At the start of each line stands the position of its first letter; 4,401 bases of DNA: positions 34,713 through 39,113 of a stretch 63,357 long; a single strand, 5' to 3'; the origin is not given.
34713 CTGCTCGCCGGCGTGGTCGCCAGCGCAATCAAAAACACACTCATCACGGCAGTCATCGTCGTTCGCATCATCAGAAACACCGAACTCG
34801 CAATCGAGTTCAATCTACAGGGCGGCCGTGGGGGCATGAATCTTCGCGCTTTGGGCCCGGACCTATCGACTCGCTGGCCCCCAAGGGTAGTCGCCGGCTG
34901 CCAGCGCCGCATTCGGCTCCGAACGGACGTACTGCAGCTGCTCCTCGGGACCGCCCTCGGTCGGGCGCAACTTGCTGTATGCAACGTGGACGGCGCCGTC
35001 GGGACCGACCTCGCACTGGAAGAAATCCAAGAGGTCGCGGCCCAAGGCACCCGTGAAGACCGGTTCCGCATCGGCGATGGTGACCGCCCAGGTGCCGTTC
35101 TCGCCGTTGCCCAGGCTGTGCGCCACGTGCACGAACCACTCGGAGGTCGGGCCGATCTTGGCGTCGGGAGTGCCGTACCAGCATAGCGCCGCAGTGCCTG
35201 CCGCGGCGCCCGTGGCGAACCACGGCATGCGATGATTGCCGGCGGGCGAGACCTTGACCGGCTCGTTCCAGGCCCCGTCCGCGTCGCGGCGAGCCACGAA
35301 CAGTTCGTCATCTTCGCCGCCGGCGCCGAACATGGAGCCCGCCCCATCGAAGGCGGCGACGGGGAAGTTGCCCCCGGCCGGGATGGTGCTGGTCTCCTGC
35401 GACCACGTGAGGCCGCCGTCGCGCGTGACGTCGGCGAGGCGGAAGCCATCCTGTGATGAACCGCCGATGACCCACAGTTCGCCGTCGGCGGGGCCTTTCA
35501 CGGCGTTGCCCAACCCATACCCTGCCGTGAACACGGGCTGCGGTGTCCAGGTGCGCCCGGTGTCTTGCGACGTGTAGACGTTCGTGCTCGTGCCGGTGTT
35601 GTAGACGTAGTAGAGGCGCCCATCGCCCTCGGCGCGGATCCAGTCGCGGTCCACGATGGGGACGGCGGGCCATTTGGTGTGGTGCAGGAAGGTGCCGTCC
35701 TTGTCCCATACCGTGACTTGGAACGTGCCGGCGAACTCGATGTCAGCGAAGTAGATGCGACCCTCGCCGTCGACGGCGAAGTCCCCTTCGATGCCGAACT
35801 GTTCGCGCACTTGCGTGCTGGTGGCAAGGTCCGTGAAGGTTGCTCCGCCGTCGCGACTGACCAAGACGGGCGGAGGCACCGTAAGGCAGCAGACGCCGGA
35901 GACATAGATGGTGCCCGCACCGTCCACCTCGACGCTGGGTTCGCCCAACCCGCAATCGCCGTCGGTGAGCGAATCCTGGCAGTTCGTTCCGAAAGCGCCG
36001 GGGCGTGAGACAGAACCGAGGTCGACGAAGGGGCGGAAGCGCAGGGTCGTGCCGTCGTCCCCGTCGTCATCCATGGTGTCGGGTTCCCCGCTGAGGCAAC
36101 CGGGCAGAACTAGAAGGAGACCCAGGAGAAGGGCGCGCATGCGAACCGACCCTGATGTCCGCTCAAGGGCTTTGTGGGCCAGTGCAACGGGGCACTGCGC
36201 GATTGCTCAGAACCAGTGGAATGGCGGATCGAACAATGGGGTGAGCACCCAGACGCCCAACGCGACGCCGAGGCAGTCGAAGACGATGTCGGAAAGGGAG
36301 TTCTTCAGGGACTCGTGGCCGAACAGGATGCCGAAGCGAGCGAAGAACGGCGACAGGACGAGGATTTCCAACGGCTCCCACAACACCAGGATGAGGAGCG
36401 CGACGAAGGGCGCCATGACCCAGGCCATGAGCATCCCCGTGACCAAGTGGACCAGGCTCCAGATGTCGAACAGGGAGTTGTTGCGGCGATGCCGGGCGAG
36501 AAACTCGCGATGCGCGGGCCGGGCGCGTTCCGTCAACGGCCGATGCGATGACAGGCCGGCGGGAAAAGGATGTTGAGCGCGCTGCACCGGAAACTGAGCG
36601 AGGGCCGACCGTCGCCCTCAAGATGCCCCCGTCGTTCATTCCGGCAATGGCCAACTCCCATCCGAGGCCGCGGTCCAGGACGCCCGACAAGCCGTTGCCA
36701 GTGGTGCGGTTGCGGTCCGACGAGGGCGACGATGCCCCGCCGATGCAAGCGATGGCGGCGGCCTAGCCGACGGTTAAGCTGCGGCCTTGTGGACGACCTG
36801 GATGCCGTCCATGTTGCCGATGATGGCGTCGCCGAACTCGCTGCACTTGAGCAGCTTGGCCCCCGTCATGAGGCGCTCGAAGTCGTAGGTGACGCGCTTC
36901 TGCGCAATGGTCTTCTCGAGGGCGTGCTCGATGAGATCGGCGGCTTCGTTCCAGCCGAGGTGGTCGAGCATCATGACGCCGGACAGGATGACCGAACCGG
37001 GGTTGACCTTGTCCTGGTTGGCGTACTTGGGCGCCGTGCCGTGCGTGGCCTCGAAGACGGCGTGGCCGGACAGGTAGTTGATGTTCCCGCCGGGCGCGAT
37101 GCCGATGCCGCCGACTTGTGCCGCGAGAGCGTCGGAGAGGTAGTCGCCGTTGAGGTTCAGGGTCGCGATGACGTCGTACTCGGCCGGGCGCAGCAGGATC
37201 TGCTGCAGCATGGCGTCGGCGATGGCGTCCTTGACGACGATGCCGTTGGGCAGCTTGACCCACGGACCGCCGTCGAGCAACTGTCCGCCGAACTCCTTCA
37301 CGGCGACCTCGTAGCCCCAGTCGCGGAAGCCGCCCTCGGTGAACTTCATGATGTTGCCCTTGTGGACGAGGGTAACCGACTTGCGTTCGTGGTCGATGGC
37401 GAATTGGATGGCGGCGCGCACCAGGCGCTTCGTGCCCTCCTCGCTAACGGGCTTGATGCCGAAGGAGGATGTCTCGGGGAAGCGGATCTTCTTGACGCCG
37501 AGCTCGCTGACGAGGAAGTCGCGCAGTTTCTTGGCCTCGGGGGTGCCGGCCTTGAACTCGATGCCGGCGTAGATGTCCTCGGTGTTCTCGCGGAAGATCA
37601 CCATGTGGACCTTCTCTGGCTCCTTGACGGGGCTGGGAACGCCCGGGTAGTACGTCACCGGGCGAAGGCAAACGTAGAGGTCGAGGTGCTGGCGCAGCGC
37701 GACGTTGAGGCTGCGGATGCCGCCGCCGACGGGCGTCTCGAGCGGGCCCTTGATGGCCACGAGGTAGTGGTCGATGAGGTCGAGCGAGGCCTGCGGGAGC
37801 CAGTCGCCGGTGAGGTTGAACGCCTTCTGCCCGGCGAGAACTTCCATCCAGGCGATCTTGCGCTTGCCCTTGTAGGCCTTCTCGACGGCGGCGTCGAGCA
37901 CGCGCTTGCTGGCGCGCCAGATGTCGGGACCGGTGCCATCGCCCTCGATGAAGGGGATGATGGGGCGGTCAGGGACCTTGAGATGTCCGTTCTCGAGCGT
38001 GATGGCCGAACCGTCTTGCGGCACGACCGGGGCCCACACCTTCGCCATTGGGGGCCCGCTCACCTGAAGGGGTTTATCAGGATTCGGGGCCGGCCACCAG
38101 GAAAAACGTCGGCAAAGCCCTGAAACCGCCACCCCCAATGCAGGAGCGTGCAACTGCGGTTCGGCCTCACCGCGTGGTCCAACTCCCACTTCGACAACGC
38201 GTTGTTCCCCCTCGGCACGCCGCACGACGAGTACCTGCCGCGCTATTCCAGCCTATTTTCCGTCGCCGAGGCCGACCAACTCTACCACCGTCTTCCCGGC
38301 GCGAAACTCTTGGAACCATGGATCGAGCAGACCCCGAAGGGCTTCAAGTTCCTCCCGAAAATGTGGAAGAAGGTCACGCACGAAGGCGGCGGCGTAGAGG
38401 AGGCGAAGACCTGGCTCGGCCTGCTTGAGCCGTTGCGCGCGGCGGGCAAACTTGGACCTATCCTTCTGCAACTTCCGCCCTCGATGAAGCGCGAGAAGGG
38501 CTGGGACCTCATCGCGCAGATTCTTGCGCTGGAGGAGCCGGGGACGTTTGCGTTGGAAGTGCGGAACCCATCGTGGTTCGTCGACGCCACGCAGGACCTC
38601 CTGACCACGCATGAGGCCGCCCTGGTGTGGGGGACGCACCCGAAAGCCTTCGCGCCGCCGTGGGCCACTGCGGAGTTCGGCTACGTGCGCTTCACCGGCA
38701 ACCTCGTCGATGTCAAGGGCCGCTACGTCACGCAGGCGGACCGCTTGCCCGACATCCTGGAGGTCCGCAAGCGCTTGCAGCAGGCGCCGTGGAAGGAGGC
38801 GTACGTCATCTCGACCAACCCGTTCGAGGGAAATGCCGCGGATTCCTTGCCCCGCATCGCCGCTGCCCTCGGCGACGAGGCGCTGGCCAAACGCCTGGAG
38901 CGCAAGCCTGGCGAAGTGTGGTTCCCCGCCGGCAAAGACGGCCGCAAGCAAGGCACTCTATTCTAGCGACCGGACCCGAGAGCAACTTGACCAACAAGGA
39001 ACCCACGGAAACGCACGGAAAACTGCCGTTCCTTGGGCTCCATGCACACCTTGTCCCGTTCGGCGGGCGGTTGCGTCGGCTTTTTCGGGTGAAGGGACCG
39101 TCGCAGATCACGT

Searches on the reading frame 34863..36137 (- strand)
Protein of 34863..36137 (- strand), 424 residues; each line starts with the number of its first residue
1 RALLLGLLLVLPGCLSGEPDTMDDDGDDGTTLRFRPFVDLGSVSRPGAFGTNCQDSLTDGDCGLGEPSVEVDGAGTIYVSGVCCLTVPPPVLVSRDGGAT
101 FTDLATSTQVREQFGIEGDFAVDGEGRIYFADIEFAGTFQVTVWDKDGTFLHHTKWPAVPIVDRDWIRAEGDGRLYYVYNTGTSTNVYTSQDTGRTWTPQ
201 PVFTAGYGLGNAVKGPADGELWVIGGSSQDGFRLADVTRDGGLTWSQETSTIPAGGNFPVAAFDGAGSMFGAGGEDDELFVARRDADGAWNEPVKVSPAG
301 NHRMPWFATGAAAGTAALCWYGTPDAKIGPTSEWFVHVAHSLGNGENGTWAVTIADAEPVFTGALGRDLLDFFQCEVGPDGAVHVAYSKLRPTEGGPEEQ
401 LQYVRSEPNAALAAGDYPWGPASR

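Call 67: search_protein_families(library=pfam, proteins=[window:34863-36137:-], max_evalue=0.0001)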
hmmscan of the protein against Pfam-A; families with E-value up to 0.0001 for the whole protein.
window:34863-36137:- (424 aa): 1 family
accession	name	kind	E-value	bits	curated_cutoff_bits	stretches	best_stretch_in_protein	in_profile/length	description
PF02012.26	BNR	-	9.7e-05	22.3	27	0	237-246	2-11/12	BNR/Asp-box repeat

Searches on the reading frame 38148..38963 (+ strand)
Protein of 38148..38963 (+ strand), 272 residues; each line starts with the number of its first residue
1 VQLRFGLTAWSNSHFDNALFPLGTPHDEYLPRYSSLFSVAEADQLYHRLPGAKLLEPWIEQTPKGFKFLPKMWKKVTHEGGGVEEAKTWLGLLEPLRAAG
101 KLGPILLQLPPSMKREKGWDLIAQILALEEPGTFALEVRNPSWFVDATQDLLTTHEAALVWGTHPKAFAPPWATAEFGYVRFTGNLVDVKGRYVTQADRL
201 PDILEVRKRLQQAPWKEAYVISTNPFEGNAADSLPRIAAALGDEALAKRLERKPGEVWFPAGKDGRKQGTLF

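Call 67: search_protein_families(library=pfam, proteins=[window:38148-38963:+], max_evalue=0.0001)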
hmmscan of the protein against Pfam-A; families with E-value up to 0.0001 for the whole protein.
window:38148-38963:+ (272 aa): 1 family
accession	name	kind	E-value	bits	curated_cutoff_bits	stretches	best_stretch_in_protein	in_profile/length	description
PF01904.24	DUF72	-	4.1e-42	145.1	25.3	1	20-237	1-214/217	Protein of unknown function DUF72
